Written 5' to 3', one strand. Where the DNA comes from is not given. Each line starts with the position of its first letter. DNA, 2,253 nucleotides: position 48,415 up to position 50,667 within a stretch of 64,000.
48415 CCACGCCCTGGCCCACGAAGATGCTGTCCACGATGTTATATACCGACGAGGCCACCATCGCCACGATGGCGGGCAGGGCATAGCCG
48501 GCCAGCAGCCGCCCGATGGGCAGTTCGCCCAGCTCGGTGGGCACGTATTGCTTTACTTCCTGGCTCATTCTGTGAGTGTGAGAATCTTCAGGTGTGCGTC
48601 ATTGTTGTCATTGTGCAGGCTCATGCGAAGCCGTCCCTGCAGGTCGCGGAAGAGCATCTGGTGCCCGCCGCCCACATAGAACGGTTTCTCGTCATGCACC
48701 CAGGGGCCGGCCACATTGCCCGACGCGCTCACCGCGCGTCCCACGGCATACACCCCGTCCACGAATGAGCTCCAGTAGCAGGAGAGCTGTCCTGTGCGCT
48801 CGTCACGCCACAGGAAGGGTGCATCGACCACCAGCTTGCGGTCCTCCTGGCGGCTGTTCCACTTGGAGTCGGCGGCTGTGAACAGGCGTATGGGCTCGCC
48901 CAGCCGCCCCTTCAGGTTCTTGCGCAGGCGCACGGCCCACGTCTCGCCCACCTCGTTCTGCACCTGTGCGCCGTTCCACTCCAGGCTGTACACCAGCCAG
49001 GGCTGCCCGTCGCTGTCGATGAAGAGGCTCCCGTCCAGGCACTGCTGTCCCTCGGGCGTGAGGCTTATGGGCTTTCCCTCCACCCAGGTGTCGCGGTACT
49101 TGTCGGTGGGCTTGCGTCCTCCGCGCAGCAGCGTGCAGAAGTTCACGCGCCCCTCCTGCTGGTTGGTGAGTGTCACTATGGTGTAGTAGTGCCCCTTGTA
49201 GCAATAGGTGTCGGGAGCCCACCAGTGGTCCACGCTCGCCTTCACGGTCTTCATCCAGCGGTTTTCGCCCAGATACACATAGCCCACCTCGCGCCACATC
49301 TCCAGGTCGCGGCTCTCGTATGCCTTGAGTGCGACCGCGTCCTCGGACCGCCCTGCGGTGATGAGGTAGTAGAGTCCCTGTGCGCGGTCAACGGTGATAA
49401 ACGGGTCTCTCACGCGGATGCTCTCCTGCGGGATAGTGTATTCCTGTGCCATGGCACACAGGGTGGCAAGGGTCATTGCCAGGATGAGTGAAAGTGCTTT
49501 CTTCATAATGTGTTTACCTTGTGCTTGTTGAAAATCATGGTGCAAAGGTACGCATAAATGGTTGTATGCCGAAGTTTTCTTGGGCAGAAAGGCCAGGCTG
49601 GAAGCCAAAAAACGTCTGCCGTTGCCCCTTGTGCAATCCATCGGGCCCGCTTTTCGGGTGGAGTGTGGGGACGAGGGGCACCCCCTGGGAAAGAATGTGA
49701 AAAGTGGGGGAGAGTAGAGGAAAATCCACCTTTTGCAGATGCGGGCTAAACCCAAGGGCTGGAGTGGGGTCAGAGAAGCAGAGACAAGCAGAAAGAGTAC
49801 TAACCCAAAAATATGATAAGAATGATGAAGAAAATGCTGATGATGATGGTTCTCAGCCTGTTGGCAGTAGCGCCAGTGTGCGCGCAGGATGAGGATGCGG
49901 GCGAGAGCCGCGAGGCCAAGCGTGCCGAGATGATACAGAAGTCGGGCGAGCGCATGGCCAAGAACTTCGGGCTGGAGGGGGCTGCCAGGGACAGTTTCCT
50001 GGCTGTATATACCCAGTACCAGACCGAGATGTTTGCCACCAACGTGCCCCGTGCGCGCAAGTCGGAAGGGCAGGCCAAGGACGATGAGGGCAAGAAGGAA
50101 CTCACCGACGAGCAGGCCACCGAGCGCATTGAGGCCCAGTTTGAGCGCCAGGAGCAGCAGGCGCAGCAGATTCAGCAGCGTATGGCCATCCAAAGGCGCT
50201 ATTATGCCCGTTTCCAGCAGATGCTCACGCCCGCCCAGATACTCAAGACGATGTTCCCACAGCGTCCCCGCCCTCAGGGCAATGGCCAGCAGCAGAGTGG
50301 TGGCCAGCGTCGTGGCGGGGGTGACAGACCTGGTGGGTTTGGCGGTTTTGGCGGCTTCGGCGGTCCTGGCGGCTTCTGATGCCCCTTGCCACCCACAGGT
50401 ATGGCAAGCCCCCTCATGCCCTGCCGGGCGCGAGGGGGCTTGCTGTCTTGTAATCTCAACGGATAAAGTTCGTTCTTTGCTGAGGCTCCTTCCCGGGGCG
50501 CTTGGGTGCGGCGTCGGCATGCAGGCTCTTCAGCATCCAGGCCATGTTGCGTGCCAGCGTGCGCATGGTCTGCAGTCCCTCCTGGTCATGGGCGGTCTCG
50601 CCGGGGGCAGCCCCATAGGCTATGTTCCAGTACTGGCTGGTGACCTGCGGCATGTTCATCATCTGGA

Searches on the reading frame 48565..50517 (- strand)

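Call 52: search_protein_families(library=pfam, proteins=[window:48565-50517:-], max_evalue=0.0001)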
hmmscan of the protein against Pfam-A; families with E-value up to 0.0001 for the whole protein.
window:48565-50517:- (650 aa): 1 family
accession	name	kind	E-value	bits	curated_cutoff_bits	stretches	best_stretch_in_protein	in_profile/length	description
PF04616.20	Glyco_hydro_43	-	5.9e-24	85.3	32.2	1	362-639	3-264/288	Glycosyl hydrolases family 43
